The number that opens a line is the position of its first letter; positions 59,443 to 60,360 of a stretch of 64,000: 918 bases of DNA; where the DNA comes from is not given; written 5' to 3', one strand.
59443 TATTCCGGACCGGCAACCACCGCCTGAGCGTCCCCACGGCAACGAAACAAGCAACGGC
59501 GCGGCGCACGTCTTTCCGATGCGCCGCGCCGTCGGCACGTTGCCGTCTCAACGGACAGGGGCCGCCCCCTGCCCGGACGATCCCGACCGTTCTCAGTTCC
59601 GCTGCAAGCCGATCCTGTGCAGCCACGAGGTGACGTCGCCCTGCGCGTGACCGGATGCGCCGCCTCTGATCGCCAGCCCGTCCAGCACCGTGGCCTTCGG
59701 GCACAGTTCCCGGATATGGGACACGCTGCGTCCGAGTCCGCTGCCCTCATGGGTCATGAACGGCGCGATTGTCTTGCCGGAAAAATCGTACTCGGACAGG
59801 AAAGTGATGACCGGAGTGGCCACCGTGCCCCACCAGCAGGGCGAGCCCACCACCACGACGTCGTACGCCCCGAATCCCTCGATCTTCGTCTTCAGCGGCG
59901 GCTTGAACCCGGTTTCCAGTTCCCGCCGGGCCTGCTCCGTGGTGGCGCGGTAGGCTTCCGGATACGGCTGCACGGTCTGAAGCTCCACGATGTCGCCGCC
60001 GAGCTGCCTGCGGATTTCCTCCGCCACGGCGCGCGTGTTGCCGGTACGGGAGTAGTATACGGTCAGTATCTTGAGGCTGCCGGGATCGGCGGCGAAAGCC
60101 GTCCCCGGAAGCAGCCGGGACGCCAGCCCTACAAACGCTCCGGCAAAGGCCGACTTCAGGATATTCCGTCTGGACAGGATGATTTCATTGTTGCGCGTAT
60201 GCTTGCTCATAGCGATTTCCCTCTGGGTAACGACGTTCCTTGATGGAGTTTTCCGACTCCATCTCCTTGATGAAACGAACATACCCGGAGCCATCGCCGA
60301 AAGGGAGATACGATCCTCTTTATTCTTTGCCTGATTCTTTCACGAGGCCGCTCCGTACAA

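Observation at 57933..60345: Shared 32-nt upstream motif with direct AGGATC repeats in front of two exported-protein genes: a small regulon of unknown regulator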

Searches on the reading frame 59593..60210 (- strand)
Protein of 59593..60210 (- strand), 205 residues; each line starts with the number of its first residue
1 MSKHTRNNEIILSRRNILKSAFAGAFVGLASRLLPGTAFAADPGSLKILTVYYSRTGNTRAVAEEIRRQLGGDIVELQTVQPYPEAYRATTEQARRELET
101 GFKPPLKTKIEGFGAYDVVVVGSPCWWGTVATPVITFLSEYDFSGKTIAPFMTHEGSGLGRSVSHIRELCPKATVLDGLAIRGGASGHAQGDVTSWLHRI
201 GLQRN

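Call 8: search_protein_families(library=pfam, proteins=[window:59593-60210:-], max_evalue=0.01)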
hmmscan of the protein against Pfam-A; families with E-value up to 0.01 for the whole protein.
window:59593-60210:- (205 aa): 5 families
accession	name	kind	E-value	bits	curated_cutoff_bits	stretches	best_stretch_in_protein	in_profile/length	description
PF12682.12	Flavodoxin_4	-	3.7e-24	85.4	24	1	47-198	1-153/155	Flavodoxin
PF03358.20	FMN_red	-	2.8e-07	30.7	24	1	54-171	9-133/152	NADPH-dependent FMN reductase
PF12641.12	Flavodoxin_3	-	4.2e-05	23.8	27.5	1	51-82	3-36/160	Flavodoxin domain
PF12724.12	Flavodoxin_5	-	4.7e-05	24.2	27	0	51-81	3-35/145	Flavodoxin domain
PF00258.30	Flavodoxin_1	-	0.0028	18.3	25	1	51-81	2-34/143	Flavodoxin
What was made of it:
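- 59593..60210 (-): Target gene 2: a 205-aa Flavodoxin_4 protein with a twin-arginine (SRRNILK) signal. Pfam PF12682, E = 3.7e-24 (call 8).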

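Call 10: find_encoding_contigs(protein=window:59593-60210:-, flank=3000, max_places=10)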
Protein window:59593-60210:- (205 aa): 24 contigs read that carry it; 10 places shown.
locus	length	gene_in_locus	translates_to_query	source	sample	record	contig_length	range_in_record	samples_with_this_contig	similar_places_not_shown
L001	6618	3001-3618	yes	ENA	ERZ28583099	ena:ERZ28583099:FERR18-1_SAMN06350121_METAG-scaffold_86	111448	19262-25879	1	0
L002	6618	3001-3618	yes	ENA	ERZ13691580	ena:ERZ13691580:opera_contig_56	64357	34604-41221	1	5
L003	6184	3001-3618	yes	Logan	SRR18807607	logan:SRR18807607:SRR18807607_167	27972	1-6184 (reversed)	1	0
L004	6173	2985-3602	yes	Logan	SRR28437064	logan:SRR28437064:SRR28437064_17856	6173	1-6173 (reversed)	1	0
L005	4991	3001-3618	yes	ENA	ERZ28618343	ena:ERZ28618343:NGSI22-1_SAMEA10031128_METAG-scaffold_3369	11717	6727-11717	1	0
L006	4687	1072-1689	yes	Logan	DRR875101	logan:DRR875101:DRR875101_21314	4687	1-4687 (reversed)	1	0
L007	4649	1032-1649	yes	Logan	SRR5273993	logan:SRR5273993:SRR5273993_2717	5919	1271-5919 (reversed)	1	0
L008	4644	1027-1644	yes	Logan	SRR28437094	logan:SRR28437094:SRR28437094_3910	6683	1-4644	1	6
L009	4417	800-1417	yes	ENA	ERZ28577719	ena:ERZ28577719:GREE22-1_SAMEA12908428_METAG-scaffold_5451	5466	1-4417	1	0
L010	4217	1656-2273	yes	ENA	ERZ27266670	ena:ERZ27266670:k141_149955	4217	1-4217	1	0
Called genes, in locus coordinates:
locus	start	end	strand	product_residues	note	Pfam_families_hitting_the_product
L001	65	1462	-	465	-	PF01551:Peptidase_M23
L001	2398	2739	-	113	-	-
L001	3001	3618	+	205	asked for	PF03358:FMN_red (weak), PF12682:Flavodoxin_4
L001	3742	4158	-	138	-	PF11533:AtzH-like (weak), PF13577:SnoaL_4 (weak), PF08332:CaMKII_AD, PF13474:SnoaL_3, PF14534:DUF4440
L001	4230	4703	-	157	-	PF12802:MarR_2, PF01047:MarR, PF13412:HTH_24 (faint), PF13463:HTH_27 (weak), PF09339:HTH_IclR (weak)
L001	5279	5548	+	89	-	-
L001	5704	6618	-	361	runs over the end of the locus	PF00579:tRNA-synt_1b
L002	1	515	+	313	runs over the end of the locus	PF01145:Band_7, PF16200:Band_7_C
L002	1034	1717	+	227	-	PF04405:ScdA_N, PF01814:Hemerythrin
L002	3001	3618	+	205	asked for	PF03358:FMN_red (weak), PF12682:Flavodoxin_4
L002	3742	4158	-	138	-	PF11533:AtzH-like (weak), PF13577:SnoaL_4 (weak), PF08332:CaMKII_AD, PF13474:SnoaL_3, PF14534:DUF4440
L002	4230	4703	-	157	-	PF12802:MarR_2, PF01047:MarR, PF13412:HTH_24 (faint), PF13463:HTH_27 (weak), PF09339:HTH_IclR (weak)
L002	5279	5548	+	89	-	-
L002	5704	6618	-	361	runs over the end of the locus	PF00579:tRNA-synt_1b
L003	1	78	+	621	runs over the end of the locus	PF00580:UvrD-helicase, PF13604:AAA_30 (faint), PF01443:Viral_helicase1 (faint), PF13245:AAA_19, PF00580:UvrD-helicase, PF13361:UvrD_C, PF13538:UvrD_C_2 (weak)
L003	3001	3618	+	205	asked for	PF03358:FMN_red (weak), PF12682:Flavodoxin_4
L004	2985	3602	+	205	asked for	PF03358:FMN_red (weak), PF12682:Flavodoxin_4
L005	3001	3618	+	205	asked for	PF03358:FMN_red (weak), PF12682:Flavodoxin_4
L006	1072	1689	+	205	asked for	PF03358:FMN_red (weak), PF12682:Flavodoxin_4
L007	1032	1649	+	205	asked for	PF03358:FMN_red (weak), PF12682:Flavodoxin_4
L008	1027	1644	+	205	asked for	PF03358:FMN_red (weak), PF12682:Flavodoxin_4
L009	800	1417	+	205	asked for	PF03358:FMN_red (weak), PF12682:Flavodoxin_4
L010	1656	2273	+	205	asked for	PF03358:FMN_red (weak), PF12682:Flavodoxin_4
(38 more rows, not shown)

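Call 13: find_homologous_proteins(query=window:59593-60210:-, max_evalue=1e-10)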
Query window:59593-60210:- (205 aa): 1500 proteins with E <= 1e-10 among 2733 candidates; the best 120 are listed.
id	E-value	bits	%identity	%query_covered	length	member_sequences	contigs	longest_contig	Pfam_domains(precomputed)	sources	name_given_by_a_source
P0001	5.2e-132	455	100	100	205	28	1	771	PF03358.21,PF12682.13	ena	-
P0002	2.5e-96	339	100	75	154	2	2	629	PF12724.13,PF12682.13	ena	-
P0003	4.7e-91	322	72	99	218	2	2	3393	PF12724.13,PF03358.21,PF12682.13,PF12641.13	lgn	-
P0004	1.4e-90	320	71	99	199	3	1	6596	PF12724.13,PF03358.21,PF12682.13,PF12641.13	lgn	-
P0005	1.6e-90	320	73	97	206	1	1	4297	PF03358.21,PF12682.13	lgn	-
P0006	1.7e-90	320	72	98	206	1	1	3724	PF03358.21,PF12682.13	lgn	-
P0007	3.3e-89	316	78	94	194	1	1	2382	PF12682.13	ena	-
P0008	2.8e-80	286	66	94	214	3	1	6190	PF03358.21,PF12682.13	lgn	-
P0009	7.5e-77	275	65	94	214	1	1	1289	PF03358.21,PF12682.13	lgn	-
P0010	3.8e-76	273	66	95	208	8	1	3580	PF03358.21,PF12682.13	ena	-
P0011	6.4e-76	272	64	100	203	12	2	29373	PF12724.13,PF03358.21,PF12682.13,PF12641.13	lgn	-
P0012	6.9e-76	272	63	97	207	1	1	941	PF12724.13,PF03358.21,PF12682.13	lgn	-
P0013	8.4e-76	272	60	100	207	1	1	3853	PF03358.21,PF12682.13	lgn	-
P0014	1.5e-75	271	65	95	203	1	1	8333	PF12724.13,PF03358.21,PF12682.13,PF12641.13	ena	-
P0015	4.7e-75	269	63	99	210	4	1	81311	PF12682.13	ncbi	-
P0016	1.4e-74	268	65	94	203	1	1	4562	PF12724.13,PF03358.21,PF12682.13,PF12641.13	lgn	-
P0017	2.3e-74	267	65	93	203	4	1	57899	PF12724.13,PF12682.13,PF12641.13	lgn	-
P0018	7.0e-74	266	62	100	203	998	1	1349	PF12724.13,PF03358.21,PF12682.13,PF12641.13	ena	-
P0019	1.2e-73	265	61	94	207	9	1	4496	PF12682.13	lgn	-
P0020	2.6e-73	264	58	100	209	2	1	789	PF12682.13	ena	-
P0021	5.1e-73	263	59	100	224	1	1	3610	PF12724.13,PF12682.13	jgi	jgi:flavodoxin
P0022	1.1e-72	262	62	96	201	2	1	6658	PF12724.13,PF12682.13,PF12641.13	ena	-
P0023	1.8e-72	261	63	95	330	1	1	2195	PF02525.23,PF12724.13,PF03358.21,PF12682.13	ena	-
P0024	4.1e-72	260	58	98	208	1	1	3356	PF03358.21,PF12682.13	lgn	-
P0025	5.0e-72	259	57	100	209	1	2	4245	PF12724.13,PF12682.13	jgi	jgi:flavodoxin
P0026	5.9e-72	259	60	99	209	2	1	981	PF12724.13,PF03358.21,PF12682.13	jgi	jgi:Flavodoxins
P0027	6.2e-72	259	59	100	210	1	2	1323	PF12724.13,PF03358.21,PF12682.13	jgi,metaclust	metaclust:\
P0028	6.5e-72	259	64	88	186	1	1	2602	PF03358.21,PF12682.13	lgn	-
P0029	8.2e-72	259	59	100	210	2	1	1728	PF03358.21,PF12682.13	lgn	-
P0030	1.2e-71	258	54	100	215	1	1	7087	PF12724.13,PF03358.21,PF12682.13,PF12641.13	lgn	-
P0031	1.2e-71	258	61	96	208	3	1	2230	PF03358.21,PF12682.13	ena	-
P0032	1.2e-71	258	58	100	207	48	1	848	PF12724.13,PF03358.21,PF12682.13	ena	-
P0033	1.6e-71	258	59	100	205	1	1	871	PF03358.21,PF12682.13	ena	-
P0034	1.6e-71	258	56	100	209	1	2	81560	PF12724.13,PF12682.13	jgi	jgi:flavodoxin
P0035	3.7e-71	257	59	100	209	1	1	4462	PF03358.21,PF12682.13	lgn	-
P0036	5.6e-71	256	58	100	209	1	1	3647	PF03358.21,PF12682.13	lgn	-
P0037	5.8e-71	256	58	100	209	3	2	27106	PF12682.13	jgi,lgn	jgi:Flavodoxins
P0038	6.5e-71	256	57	99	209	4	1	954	PF12724.13,PF03358.21,PF12682.13,PF12641.13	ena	-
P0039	1.5e-70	255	60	92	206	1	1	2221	PF12682.13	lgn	-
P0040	2.5e-70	254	58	99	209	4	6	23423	PF03358.21,PF12682.13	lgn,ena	-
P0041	4.3e-70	253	58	97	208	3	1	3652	PF12724.13,PF12682.13,PF12641.13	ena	-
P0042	5.5e-70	253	56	100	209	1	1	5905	PF12682.13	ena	-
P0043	7.0e-70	252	58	100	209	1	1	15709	PF12682.13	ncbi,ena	-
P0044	8.1e-70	252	57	100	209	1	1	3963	PF12724.13,PF03358.21,PF12682.13,PF12641.13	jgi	jgi:flavodoxin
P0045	8.3e-70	252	58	96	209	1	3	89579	PF12724.13,PF03358.21,PF12682.13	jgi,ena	jgi:flavodoxin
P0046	9.1e-70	252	56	100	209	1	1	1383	PF12724.13,PF03358.21,PF12682.13,PF12641.13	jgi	jgi:flavodoxin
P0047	1.4e-69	252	56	99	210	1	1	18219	PF12724.13,PF03358.21,PF12682.13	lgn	-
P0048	1.7e-69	251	59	98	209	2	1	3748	PF03358.21,PF12682.13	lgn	-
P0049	2.0e-69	251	57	100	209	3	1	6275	PF12682.13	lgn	-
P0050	2.4e-69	251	59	99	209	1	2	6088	PF12682.13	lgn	-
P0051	3.0e-69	250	55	100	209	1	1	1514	PF12724.13,PF03358.21,PF12682.13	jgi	jgi:flavodoxin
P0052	3.7e-69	250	60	93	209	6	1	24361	PF03358.21,PF12682.13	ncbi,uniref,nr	ncbi:flavodoxin [Desulfovibrio sp. ZJ200]|uniref:flavodoxin n=1 Tax=Desulfovibrio sp. ZJ200 TaxID=27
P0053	3.8e-69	250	58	94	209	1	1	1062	PF12724.13,PF03358.21,PF12682.13,PF12641.13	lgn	-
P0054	4.0e-69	250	56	100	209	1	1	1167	PF12724.13,PF03358.21,PF12682.13,PF12641.13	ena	-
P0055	4.2e-69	250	59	90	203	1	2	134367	PF12682.13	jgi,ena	jgi:flavodoxin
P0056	6.0e-69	249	57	100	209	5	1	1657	PF12724.13,PF03358.21,PF12682.13,PF12641.13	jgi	-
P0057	7.6e-69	249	58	94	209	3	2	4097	PF12724.13,PF03358.21,PF12682.13,PF12641.13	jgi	jgi:flavodoxin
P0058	9.1e-69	249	58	93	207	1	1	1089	PF12682.13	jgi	jgi:flavodoxin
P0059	9.9e-69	249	62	96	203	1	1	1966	PF12724.13,PF03358.21,PF12682.13,PF12641.13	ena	-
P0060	1.0e-68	249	62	96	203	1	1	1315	PF03358.21,PF12682.13,PF12641.13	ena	-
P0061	1.3e-68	248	57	100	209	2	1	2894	PF12682.13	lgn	-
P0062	1.4e-68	248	56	100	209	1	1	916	PF12724.13,PF03358.21,PF12682.13,PF12641.13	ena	-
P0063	1.5e-68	248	55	100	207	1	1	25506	PF12724.13,PF12682.13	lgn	-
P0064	1.8e-68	248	56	100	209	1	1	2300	PF12724.13,PF12682.13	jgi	-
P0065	2.4e-68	247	55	100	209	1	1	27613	PF12724.13,PF03358.21,PF12682.13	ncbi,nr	ncbi:MAG: NAD(P)H-dependent oxidoreductase [Deltaproteobacteria bacterium]|nr:NAD(P)H-dependent oxid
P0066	3.0e-68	247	53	99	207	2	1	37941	PF03358.21,PF12682.13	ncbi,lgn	ncbi:MAG: flavodoxin [Syntrophobacteraceae bacterium]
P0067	4.5e-68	247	55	100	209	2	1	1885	PF12724.13,PF03358.21,PF12682.13,PF12641.13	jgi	-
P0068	5.0e-68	246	55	100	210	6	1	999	PF03358.21,PF12682.13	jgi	-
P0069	7.1e-68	246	60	94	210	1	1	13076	PF12724.13,PF03358.21,PF12682.13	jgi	jgi:flavodoxin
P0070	7.1e-68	246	56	98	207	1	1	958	PF12682.13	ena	-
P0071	9.5e-68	245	57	96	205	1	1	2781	PF12682.13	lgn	-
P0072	1.0e-67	245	55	100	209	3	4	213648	PF12724.13,PF03358.21,PF12682.13,PF12641.13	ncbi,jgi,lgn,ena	-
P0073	1.3e-67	245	58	93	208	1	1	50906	PF12724.13,PF12682.13,PF12641.13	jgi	-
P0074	1.4e-67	245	59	94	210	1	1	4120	PF12682.13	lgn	-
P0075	1.5e-67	245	57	93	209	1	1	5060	PF12682.13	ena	-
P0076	1.8e-67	245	62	83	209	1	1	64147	PF12724.13,PF12682.13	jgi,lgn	jgi:flavodoxin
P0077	1.9e-67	245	59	94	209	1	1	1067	PF03358.21,PF12682.13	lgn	-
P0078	2.5e-67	244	56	96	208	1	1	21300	PF12724.13,PF03358.21,PF12682.13,PF12641.13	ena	-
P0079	3.0e-67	244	56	93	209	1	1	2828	PF12724.13,PF12682.13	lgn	-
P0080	3.1e-67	244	56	96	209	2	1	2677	PF12724.13,PF12682.13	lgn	-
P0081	4.0e-67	243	57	96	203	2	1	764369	PF03358.21,PF12682.13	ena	-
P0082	4.6e-67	243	58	93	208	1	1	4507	PF12724.13,PF03358.21,PF12682.13,PF12641.13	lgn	-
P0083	4.7e-67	243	55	98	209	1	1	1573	PF12724.13,PF03358.21,PF12682.13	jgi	jgi:flavodoxin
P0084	4.8e-67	243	55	100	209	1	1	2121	PF12724.13,PF03358.21,PF12682.13,PF12641.13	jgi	jgi:flavodoxin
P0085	5.7e-67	243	53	98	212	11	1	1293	PF03358.21,PF12682.13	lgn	-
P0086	5.8e-67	243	56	100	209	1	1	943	PF12724.13,PF03358.21,PF12682.13,PF12641.13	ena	-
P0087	6.0e-67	243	58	93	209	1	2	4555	PF12682.13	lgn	-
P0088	6.2e-67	243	55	93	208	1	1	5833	PF03358.21,PF12682.13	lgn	-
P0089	9.1e-67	242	56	96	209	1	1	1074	PF12724.13,PF12682.13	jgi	jgi:flavodoxin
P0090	9.9e-67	242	54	98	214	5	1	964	PF12724.13,PF03358.21,PF12682.13,PF12641.13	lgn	-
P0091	1.0e-66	242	54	98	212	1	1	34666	PF12682.13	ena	-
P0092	1.1e-66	242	54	99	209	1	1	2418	PF12724.13,PF03358.21,PF12682.13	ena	-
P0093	1.4e-66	242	53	97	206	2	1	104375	PF03358.21,PF12682.13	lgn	-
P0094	1.4e-66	242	57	92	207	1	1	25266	PF12682.13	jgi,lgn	-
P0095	1.4e-66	242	56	96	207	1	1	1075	PF12682.13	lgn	-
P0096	1.6e-66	241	56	100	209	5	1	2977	PF12682.13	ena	-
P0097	1.7e-66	241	56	99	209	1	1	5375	PF12724.13,PF12682.13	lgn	-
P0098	1.7e-66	241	56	94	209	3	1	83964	PF12724.13,PF03358.21,PF12682.13,PF12641.13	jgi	jgi:flavodoxin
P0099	1.8e-66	241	53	97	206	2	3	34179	PF03358.21,PF12682.13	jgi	jgi:flavodoxin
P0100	2.0e-66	241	56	98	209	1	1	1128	PF12724.13,PF12682.13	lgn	-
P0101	2.2e-66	241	56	100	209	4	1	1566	PF12682.13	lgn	-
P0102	2.5e-66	241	58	93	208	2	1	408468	PF12724.13,PF03358.21,PF12682.13,PF12641.13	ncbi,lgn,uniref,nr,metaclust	ncbi:flavodoxin [Fundidesulfovibrio putealis]|uniref:flavodoxin n=1 Tax=Fundidesulfovibrio putealis 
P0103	2.6e-66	241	55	100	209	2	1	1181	PF12724.13,PF03358.21,PF12682.13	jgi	jgi:flavodoxin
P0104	2.7e-66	241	55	100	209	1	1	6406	PF12682.13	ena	-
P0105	3.9e-66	240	56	99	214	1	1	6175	PF12682.13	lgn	-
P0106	5.2e-66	240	54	93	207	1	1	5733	PF12682.13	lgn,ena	-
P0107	5.8e-66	240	54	99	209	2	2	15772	PF03358.21,PF12682.13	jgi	-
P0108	7.0e-66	239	54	100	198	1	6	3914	PF03358.21,PF12682.13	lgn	-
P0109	7.9e-66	239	56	96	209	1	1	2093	PF12724.13,PF12682.13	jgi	jgi:flavodoxin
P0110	8.4e-66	239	53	100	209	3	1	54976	PF12724.13,PF03358.21,PF12682.13,PF12641.13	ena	-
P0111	9.3e-66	239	58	89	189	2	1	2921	PF12682.13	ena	-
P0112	1.0e-65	239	53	99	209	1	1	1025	PF12724.13,PF03358.21,PF12682.13,PF12641.13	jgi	jgi:flavodoxin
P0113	1.2e-65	239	57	93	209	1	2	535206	PF12724.13,PF03358.21,PF12682.13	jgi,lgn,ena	jgi:flavodoxin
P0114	1.4e-65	238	56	98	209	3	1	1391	PF12724.13,PF03358.21,PF12682.13,PF12641.13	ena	-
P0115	1.5e-65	238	54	99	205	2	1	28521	PF12682.13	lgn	-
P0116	1.5e-65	238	54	100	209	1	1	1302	PF12724.13,PF03358.21,PF12682.13,PF12641.13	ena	-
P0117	1.7e-65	238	56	99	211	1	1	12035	PF03358.21,PF12682.13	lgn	-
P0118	1.7e-65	238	56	96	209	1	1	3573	PF12724.13,PF03358.21,PF12682.13,PF12641.13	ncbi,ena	-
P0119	1.9e-65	238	66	83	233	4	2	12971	PF12724.13,PF12682.13,PF12641.13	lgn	-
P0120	2.1e-65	238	57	99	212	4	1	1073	PF12724.13,PF12682.13,PF12641.13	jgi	-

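Call 14: find_encoding_contigs(protein=P0004, flank=3000, max_places=3)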
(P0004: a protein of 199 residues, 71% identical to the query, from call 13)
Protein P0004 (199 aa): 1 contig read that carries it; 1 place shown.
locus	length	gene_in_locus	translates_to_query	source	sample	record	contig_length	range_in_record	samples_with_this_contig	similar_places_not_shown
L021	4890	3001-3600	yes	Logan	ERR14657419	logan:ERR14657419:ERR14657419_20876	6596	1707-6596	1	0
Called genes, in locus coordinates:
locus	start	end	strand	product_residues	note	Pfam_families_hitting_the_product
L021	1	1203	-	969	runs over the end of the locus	?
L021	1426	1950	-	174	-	-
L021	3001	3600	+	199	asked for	PF03358:FMN_red (weak), PF12682:Flavodoxin_4, PF12641:Flavodoxin_3 (faint), PF12724:Flavodoxin_5 (faint)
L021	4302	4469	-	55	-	-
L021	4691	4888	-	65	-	?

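Call 15: find_encoding_contigs(protein=P0005, flank=3000, max_places=3)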
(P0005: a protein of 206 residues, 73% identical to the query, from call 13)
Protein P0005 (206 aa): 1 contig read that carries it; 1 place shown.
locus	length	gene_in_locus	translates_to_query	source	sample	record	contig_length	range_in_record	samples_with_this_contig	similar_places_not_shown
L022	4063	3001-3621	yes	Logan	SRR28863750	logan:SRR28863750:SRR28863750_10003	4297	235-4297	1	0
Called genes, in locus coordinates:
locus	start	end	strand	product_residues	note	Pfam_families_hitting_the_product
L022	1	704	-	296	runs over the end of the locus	PF00892:EamA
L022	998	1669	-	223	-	PF03483:B3_4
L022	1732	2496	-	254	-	PF00165:HTH_AraC (weak), PF12833:HTH_18, PF00165:HTH_AraC (weak)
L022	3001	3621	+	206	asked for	PF03358:FMN_red (weak), PF12682:Flavodoxin_4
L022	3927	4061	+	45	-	?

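Call 16: find_encoding_contigs(protein=P0011, flank=3000, max_places=3)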
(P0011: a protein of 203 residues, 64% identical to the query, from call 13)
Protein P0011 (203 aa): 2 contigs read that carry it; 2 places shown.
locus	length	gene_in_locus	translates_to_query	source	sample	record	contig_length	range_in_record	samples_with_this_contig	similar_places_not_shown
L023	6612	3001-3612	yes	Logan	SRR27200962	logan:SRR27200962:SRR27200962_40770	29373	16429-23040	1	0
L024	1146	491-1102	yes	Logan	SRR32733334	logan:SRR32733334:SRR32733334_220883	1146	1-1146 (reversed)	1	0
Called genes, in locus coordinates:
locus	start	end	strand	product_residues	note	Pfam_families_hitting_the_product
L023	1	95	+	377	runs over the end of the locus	PF04015:DUF362, PF13187:Fer4_9, PF00037:Fer4 (weak), PF12838:Fer4_7, PF13237:Fer4_10 (weak), PF14697:Fer4_21 (weak), PF00037:Fer4 (weak), PF12837:Fer4_6 (weak), +2 more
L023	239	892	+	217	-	PF00731:AIRC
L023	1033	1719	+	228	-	PF01969:Ni_insertion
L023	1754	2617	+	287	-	-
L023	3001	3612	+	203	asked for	PF03358:FMN_red (faint), PF12641:Flavodoxin_3 (faint), PF12682:Flavodoxin_4, PF12724:Flavodoxin_5 (faint)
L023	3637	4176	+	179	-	PF02525:Flavodoxin_2, PF03358:FMN_red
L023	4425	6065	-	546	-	PF07969:Amidohydro_3, PF01979:Amidohydro_1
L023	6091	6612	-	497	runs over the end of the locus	PF01970:TctA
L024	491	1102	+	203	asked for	PF03358:FMN_red (faint), PF12641:Flavodoxin_3 (faint), PF12682:Flavodoxin_4, PF12724:Flavodoxin_5 (faint)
